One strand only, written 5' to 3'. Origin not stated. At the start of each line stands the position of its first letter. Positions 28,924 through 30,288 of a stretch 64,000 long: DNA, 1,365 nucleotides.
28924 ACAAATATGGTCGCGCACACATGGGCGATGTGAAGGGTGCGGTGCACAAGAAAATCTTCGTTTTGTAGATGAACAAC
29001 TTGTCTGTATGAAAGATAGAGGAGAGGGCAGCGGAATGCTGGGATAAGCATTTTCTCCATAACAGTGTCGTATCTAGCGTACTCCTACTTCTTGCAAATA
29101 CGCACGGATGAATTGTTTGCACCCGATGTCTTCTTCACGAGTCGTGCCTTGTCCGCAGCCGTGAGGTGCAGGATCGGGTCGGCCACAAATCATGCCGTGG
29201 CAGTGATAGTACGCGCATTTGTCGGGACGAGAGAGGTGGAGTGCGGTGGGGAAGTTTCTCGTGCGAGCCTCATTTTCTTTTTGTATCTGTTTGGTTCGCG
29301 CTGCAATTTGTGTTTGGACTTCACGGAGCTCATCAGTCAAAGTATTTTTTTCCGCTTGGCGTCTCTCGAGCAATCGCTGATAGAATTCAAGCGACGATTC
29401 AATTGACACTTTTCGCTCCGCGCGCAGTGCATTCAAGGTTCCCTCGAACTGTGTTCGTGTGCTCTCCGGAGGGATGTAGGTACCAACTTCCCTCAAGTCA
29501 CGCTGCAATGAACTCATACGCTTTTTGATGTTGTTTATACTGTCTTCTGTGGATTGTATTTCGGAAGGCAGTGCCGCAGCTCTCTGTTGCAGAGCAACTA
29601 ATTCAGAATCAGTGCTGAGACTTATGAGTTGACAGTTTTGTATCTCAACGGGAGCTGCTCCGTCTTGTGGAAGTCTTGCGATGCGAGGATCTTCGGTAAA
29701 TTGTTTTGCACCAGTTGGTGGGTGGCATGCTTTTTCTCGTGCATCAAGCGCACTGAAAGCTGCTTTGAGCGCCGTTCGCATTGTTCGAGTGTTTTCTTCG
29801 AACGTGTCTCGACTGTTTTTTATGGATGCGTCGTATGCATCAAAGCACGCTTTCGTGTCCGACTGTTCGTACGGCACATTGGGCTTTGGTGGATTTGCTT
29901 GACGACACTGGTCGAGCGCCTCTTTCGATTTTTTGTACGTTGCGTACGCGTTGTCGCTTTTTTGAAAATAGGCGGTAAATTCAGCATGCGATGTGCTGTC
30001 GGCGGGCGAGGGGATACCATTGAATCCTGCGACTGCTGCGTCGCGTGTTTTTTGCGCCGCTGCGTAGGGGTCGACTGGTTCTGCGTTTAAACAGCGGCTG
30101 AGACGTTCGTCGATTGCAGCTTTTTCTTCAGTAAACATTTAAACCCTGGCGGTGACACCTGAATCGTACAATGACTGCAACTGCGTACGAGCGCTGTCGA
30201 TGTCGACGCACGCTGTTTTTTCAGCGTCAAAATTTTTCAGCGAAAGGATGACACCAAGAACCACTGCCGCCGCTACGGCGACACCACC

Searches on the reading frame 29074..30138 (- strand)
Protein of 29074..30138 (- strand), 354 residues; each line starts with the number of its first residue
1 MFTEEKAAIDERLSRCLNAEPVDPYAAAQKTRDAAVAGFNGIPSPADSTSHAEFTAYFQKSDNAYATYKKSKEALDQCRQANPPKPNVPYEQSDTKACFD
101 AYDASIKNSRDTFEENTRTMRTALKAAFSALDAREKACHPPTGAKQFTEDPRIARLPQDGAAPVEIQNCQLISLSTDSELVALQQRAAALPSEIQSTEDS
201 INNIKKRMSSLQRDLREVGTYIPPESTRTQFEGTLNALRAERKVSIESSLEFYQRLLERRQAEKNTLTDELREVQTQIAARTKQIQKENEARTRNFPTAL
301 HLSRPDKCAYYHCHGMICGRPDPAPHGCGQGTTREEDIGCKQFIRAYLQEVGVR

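Call 16: search_protein_families(library=pfam, proteins=[window:29074-30138:-], max_evalue=0.01)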
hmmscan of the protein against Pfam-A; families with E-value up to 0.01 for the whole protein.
window:29074-30138:- (354 aa): 1 family
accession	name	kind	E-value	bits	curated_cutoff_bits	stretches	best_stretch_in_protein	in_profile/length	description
PF05823.17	Gp-FAR-1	-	0.0027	18.5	29.2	0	192-307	34-141/149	Nematode fatty acid retinoid binding protein (Gp-FAR-1)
